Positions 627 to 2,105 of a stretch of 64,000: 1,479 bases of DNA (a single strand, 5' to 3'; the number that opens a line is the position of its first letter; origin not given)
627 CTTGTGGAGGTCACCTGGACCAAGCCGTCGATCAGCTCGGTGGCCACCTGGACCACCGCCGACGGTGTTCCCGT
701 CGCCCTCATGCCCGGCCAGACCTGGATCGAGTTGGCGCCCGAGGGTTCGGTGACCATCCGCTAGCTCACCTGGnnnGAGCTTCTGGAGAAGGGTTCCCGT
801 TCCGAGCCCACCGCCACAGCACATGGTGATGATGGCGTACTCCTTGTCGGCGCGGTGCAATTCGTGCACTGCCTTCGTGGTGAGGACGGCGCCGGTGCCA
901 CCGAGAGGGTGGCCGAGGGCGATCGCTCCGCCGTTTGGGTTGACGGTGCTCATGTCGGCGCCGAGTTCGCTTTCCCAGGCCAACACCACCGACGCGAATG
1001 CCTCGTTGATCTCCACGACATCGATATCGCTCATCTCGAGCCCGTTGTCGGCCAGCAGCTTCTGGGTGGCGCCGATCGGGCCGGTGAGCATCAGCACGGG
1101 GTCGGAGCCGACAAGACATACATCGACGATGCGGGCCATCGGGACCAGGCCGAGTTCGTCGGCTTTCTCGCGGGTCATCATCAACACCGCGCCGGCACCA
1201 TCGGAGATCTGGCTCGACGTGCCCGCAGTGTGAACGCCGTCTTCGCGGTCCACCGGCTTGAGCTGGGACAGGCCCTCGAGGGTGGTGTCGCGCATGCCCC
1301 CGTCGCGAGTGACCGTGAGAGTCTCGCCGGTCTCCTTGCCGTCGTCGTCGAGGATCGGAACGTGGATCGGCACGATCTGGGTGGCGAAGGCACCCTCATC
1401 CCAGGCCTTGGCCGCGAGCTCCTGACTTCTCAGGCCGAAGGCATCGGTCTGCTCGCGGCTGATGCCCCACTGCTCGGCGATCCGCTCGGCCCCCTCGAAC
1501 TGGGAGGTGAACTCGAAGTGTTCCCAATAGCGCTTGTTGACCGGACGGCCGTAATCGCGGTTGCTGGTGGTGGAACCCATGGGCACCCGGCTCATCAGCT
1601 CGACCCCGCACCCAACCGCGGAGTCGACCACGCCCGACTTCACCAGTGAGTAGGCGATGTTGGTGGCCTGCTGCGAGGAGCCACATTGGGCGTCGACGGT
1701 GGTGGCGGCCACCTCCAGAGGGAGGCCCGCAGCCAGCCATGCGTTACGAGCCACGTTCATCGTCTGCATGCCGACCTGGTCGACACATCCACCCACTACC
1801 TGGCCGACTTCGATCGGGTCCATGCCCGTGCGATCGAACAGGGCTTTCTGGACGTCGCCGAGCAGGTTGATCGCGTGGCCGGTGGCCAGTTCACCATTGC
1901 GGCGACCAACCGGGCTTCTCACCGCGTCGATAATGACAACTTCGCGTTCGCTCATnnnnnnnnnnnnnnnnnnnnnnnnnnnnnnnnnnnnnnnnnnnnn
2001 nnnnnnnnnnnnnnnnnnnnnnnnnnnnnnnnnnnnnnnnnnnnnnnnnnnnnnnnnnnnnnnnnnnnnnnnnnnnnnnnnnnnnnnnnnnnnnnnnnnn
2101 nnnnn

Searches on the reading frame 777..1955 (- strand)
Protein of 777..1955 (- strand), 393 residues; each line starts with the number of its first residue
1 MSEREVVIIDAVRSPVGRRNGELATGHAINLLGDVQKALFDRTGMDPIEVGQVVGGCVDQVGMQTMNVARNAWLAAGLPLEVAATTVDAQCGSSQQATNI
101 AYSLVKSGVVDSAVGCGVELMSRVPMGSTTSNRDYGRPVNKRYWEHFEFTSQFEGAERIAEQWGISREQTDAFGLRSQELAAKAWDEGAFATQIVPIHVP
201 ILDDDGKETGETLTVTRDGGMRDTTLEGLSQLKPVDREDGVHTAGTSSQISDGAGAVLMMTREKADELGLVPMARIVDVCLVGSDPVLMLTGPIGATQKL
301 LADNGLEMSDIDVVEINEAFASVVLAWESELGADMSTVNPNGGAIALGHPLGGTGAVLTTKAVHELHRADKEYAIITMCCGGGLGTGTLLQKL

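Call 82: find_encoding_contigs(protein=window:777-1955:-, flank=10000, max_places=1)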
Protein seq(393 aa) (393 aa): 4 contigs read that carry it; 1 place shown.
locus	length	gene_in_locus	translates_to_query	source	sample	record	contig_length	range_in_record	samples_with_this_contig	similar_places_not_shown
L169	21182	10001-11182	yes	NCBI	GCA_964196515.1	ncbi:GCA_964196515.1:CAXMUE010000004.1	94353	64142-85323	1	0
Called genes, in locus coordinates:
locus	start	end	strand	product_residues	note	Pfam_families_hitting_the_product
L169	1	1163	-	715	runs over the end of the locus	PF01642:MM_CoA_mutase, PF02310:B12-binding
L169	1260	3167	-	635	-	PF01642:MM_CoA_mutase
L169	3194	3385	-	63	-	-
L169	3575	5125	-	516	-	PF00501:AMP-binding, PF13193:AMP-binding_C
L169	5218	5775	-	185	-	-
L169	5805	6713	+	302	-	PF00296:Bac_luciferase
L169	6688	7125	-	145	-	PF00583:Acetyltransf_1 (weak), PF13302:Acetyltransf_3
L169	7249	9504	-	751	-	PF04879:Molybdop_Fe4S4, PF00384:Molybdopterin, PF01568:Molydop_binding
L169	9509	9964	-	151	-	PF10027:DUF2269 (weak)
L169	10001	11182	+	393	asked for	PF00108:Thiolase_N, PF02803:Thiolase_C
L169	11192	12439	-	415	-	PF11258:DUF3048, PF17479:DUF3048_C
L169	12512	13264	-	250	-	PF00459:Inositol_P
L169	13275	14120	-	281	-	PF00106:adh_short, PF08659:KR, PF13561:adh_short_C2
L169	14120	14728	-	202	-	PF13489:Methyltransf_23 (weak), PF03848:TehB, PF05401:NodS (weak), PF13847:Methyltransf_31, PF08241:Methyltransf_11, PF08242:Methyltransf_12, PF13649:Methyltransf_25, PF01739:CheR (weak)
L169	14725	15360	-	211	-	PF00027:cNMP_binding, PF13545:HTH_Crp_2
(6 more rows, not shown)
